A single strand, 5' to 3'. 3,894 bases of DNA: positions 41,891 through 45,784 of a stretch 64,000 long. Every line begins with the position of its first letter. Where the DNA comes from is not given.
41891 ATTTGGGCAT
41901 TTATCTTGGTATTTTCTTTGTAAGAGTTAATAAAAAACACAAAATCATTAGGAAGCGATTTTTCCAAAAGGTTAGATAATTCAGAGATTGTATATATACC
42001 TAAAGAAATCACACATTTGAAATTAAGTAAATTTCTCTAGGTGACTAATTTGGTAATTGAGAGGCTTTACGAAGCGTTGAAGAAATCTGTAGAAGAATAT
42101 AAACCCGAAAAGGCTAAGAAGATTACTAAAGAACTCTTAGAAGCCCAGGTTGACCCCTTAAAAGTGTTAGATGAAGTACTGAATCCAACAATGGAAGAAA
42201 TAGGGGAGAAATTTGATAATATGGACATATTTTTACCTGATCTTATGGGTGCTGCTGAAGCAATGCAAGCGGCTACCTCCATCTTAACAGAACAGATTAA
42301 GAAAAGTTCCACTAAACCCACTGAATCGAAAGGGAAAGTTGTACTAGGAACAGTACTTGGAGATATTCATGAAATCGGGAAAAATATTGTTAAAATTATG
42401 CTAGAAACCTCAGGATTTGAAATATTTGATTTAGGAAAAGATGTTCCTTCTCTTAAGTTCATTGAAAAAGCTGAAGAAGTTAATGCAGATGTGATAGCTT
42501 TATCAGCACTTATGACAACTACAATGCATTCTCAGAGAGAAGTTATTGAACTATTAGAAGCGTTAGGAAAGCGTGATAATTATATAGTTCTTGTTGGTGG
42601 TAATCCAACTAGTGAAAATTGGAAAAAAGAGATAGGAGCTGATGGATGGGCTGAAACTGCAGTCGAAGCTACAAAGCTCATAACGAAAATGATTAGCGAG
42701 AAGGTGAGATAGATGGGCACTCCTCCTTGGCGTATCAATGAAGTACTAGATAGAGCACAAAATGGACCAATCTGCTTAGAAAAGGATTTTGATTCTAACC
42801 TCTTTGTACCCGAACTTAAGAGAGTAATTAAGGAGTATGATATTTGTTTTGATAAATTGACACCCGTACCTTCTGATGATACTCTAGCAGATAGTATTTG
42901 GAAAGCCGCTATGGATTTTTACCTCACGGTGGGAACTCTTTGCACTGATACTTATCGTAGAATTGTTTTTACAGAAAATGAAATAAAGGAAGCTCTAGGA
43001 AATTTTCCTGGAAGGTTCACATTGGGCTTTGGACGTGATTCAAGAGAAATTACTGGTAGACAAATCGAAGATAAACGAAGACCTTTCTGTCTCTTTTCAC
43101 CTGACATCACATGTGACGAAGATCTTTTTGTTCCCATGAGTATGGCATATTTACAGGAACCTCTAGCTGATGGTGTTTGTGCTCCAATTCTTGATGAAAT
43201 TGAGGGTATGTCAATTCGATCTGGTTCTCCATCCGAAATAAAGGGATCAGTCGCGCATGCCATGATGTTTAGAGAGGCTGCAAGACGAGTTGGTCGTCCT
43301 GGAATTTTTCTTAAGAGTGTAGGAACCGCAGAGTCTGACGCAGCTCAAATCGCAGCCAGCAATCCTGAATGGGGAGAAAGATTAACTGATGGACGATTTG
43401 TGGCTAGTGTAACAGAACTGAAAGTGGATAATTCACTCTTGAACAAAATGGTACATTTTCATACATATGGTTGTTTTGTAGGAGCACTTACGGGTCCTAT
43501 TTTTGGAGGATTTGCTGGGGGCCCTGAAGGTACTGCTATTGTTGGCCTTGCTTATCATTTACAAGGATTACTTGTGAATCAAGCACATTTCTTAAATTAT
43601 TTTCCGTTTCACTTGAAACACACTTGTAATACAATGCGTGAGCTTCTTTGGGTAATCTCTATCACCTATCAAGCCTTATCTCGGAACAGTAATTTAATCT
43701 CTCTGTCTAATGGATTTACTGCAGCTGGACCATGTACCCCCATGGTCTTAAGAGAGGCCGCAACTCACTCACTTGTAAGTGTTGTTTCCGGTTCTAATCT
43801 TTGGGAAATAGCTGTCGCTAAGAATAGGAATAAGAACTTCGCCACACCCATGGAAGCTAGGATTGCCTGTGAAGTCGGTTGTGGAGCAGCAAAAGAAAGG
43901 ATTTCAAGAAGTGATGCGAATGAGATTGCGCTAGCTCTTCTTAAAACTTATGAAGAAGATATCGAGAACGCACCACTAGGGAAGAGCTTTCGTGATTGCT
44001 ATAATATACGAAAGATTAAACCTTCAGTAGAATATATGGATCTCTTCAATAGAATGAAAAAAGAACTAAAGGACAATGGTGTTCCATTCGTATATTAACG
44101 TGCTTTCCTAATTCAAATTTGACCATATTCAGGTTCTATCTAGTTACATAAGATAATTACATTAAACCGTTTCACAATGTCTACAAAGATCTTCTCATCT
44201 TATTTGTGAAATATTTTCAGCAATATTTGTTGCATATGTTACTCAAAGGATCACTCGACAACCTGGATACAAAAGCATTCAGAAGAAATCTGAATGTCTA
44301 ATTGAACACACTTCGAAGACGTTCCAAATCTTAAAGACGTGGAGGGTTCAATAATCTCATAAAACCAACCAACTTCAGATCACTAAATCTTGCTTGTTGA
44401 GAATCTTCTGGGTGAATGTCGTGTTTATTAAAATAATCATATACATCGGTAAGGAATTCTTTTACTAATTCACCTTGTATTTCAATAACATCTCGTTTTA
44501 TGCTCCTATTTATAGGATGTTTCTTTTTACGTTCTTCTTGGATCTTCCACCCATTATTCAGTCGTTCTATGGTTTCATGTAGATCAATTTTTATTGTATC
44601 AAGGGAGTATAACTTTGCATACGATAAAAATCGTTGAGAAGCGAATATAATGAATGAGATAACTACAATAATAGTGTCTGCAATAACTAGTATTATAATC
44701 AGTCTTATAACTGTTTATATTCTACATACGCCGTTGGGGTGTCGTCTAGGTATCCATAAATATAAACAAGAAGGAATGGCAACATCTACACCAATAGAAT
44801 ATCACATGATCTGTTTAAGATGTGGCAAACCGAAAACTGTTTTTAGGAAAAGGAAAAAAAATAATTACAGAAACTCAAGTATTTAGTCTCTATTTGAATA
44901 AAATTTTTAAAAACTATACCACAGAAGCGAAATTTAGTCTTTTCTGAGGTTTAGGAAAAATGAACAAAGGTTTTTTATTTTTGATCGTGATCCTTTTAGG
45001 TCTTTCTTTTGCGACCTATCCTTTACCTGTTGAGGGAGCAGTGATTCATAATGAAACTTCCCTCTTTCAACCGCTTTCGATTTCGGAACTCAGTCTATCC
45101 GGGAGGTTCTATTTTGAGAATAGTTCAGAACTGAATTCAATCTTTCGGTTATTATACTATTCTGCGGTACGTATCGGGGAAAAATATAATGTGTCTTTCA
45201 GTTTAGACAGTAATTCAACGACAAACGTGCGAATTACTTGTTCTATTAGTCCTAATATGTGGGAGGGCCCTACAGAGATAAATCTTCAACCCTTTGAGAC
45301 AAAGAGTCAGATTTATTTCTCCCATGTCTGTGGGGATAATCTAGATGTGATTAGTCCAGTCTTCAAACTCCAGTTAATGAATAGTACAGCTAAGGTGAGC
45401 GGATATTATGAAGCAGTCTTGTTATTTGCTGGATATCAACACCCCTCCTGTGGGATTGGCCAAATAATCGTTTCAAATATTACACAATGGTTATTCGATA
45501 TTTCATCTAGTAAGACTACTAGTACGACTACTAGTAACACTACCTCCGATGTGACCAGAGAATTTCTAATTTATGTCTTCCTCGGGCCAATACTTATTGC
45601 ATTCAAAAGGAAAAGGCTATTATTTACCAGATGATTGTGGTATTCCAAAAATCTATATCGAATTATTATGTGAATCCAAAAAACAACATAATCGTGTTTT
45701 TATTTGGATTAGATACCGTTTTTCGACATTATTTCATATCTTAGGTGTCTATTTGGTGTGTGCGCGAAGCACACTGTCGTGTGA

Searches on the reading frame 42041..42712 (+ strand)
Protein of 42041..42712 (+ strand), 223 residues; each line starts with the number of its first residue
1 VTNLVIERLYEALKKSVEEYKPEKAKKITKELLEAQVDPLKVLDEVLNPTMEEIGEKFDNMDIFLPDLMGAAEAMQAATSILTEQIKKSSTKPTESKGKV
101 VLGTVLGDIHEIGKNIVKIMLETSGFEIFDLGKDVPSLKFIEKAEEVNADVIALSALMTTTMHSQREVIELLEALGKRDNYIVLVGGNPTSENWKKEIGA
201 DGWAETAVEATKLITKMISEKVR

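Call 7: search_protein_families(library=pfam, proteins=[window:42041-42712:+], max_evalue=0.01)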
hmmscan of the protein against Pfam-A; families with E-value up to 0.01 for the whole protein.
window:42041-42712:+ (223 aa): 2 families
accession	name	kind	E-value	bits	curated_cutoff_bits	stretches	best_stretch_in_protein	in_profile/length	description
PF02310.24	B12-binding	-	5e-27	94.6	32.1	1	98-210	1-119/121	B12 binding domain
PF02607.22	B12-binding_2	-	1.3e-18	67.4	23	1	10-82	2-73/74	B12 binding domain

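Call 49: list_cluster_members(proteins=[window:42041-42709:+, window:42713-44095:+, window:41705-41920:+, window:44960-45631:+, window:37354-41574:+, window:46065-47027:+, window:47146-48465:+, P0249])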
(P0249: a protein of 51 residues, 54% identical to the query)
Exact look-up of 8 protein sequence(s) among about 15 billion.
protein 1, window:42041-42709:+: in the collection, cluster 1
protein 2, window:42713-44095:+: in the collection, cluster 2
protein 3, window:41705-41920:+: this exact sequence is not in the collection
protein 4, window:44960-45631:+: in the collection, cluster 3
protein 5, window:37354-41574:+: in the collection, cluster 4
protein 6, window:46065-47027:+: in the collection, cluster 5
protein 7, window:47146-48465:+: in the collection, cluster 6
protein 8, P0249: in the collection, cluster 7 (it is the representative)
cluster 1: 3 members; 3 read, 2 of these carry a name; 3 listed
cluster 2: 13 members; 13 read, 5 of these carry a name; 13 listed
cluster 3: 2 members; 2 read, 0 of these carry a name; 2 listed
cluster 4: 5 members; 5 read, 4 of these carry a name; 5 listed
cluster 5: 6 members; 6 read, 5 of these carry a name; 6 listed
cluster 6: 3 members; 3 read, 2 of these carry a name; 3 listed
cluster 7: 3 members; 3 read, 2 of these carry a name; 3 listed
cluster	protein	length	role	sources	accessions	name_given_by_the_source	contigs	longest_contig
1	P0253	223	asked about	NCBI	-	-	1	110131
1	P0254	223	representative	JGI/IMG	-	corrinoid protein of di/trimethylamine methyltransferase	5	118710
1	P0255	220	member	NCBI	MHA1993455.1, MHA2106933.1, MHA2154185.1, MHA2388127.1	MAG: cobalamin B12-binding domain-containing protein [Candidatus Hodarchaeales archaeon]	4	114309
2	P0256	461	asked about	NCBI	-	-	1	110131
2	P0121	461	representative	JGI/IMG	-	hypothetical protein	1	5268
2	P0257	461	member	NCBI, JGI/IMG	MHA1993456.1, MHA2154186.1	MAG: monomethylamine:corrinoid methyltransferase [Candidatus Hodarchaeales archaeon] | hypothetical protein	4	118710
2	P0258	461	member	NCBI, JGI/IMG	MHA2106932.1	MAG: monomethylamine:corrinoid methyltransferase [Candidatus Hodarchaeales archaeon] | hypothetical protein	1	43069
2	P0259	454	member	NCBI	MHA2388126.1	MAG: monomethylamine:corrinoid methyltransferase, partial [Candidatus Hodarchaeales ...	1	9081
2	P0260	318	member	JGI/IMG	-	hypothetical protein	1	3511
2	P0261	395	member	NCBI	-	-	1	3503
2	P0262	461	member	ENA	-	-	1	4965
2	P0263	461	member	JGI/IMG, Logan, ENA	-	-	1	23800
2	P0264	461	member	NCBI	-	-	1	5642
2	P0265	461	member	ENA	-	-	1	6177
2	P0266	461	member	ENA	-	-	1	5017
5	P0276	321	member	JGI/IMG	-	drug/metabolite transporter (DMT)-like permease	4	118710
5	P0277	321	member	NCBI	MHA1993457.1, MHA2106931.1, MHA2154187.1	MAG: DMT family transporter [Candidatus Hodarchaeales archaeon]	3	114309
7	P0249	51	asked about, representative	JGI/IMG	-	hypothetical protein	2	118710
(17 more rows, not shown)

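Call 50: find_encoding_contigs(protein=P0276, flank=10000, max_places=6)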
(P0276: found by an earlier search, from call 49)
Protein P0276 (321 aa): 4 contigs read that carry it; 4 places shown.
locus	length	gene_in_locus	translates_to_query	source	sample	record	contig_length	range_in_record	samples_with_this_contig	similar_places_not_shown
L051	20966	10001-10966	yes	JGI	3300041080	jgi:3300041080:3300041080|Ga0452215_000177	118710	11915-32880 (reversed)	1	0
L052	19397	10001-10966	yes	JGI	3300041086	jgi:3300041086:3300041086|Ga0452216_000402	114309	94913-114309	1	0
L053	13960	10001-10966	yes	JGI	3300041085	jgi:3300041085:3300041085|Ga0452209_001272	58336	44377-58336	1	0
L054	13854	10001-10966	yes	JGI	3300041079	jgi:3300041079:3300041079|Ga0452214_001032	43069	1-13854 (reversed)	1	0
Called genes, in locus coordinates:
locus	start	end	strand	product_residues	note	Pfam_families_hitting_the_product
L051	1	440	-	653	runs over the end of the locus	-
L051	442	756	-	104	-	-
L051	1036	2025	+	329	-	PF00672:HAMP (weak), PF00015:MCPsignal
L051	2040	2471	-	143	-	-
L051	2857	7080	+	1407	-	PF12704:MacB_PCD, PF02687:FtsX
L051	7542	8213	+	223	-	PF02607:B12-binding_2, PF02310:B12-binding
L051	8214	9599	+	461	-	PF05369:MtmB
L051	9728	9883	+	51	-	-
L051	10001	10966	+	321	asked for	PF00892:EamA, PF03151:TPT (weak), PF00892:EamA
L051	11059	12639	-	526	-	PF00370:FGGY_N, PF02782:FGGY_C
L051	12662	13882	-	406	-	PF01073:3Beta_HSD (weak), PF03435:Sacchrp_dh_NADP, PF16653:Sacchrp_dh_C (weak)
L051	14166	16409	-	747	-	PF27016:TCAF_N (faint), PF14258:DUF4350, PF23355:IFT52_GIFT (faint)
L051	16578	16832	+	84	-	PF13192:Thioredoxin_3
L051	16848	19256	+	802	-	PF01555:N6_N4_Mtase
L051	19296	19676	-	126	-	-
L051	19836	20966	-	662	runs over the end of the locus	PF00664:ABC_membrane, PF00005:ABC_tran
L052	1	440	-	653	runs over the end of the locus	-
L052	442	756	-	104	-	-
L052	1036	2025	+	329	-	PF00672:HAMP (weak), PF00015:MCPsignal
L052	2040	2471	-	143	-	-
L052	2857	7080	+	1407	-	PF12704:MacB_PCD, PF02687:FtsX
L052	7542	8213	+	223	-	PF02607:B12-binding_2, PF02310:B12-binding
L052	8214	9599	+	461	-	PF05369:MtmB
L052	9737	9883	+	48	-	-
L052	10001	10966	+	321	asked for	PF00892:EamA, PF03151:TPT (weak), PF00892:EamA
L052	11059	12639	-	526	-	PF00370:FGGY_N, PF02782:FGGY_C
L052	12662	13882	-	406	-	PF01073:3Beta_HSD (weak), PF03435:Sacchrp_dh_NADP, PF16653:Sacchrp_dh_C (weak)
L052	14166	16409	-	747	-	PF27016:TCAF_N (faint), PF14258:DUF4350, PF23355:IFT52_GIFT (faint)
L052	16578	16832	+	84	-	PF13192:Thioredoxin_3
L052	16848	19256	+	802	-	PF01555:N6_N4_Mtase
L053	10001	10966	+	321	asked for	PF00892:EamA, PF03151:TPT (weak), PF00892:EamA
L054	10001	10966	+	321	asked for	PF00892:EamA, PF03151:TPT (weak), PF00892:EamA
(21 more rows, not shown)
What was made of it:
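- It was called as a 48-51-aa gene in sister assemblies (calls 49, 50).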

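Call 51: find_encoding_contigs(protein=P0277, flank=10000, max_places=6)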
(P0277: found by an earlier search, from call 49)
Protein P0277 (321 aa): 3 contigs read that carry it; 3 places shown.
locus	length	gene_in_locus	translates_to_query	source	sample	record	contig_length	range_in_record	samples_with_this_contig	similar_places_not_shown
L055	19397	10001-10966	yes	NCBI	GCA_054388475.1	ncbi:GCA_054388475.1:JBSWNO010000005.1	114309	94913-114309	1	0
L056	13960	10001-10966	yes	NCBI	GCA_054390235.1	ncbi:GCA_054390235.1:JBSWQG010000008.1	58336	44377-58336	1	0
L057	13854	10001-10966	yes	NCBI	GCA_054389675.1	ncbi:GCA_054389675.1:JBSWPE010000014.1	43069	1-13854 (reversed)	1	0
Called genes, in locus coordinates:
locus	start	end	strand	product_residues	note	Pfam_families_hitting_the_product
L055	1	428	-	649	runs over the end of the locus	-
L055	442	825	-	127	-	-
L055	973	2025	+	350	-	PF00672:HAMP (weak), PF00015:MCPsignal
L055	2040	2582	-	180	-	-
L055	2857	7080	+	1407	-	PF12704:MacB_PCD, PF02687:FtsX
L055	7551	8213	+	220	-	PF02607:B12-binding_2, PF02310:B12-binding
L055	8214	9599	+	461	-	PF05369:MtmB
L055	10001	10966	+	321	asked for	PF00892:EamA, PF03151:TPT (weak), PF00892:EamA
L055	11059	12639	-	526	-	PF00370:FGGY_N, PF02782:FGGY_C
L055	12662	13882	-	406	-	PF01073:3Beta_HSD (weak), PF03435:Sacchrp_dh_NADP, PF16653:Sacchrp_dh_C (weak)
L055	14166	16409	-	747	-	PF27016:TCAF_N (faint), PF14258:DUF4350, PF23355:IFT52_GIFT (faint)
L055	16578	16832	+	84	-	PF13192:Thioredoxin_3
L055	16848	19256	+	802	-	PF01555:N6_N4_Mtase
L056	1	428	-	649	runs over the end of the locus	-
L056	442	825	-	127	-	-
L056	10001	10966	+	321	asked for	PF00892:EamA, PF03151:TPT (weak), PF00892:EamA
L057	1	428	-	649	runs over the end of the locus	-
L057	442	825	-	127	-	-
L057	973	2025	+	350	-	PF00672:HAMP (weak), PF00015:MCPsignal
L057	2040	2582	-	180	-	-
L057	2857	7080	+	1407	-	PF12704:MacB_PCD, PF02687:FtsX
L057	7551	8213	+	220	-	PF02607:B12-binding_2, PF02310:B12-binding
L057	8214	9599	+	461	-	PF05369:MtmB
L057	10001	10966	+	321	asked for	PF00892:EamA, PF03151:TPT (weak), PF00892:EamA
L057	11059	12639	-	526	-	PF00370:FGGY_N, PF02782:FGGY_C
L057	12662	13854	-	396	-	PF03435:Sacchrp_dh_NADP, PF16653:Sacchrp_dh_C (weak)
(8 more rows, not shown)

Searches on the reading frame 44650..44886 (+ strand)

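Call 7: search_protein_families(library=pfam, proteins=[window:44650-44886:+], max_evalue=0.01)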
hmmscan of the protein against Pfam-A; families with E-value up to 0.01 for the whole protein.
window:44650-44886:+ (78 aa): 0 families

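Call 38: search_protein_families(library=ncbifam, proteins=[window:44650-44886:+], max_evalue=0.01)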
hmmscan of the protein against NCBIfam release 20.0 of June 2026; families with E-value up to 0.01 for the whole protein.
window:44650-44886:+ (78 aa): 1 family
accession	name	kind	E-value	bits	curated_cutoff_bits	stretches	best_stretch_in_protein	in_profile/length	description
NF005370.0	PRK06911.1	equivalog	0.01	15.8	187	0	45-68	53-76/100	30S ribosomal protein S14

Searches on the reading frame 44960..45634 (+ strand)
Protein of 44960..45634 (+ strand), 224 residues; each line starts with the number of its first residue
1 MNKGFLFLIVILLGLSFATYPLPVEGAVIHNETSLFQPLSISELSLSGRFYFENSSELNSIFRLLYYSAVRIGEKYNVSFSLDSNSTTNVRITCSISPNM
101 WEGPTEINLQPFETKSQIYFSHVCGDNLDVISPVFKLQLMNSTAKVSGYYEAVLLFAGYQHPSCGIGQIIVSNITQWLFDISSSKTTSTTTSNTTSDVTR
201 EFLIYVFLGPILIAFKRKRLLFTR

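Call 7: search_protein_families(library=pfam, proteins=[window:44960-45634:+], max_evalue=0.01)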
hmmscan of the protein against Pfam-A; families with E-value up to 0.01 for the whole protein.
window:44960-45634:+ (224 aa): 0 families

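Call 38: search_protein_families(library=ncbifam, proteins=[window:44960-45634:+], max_evalue=0.01)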
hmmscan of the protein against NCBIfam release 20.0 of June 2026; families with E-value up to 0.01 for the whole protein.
window:44960-45634:+ (224 aa): 0 families
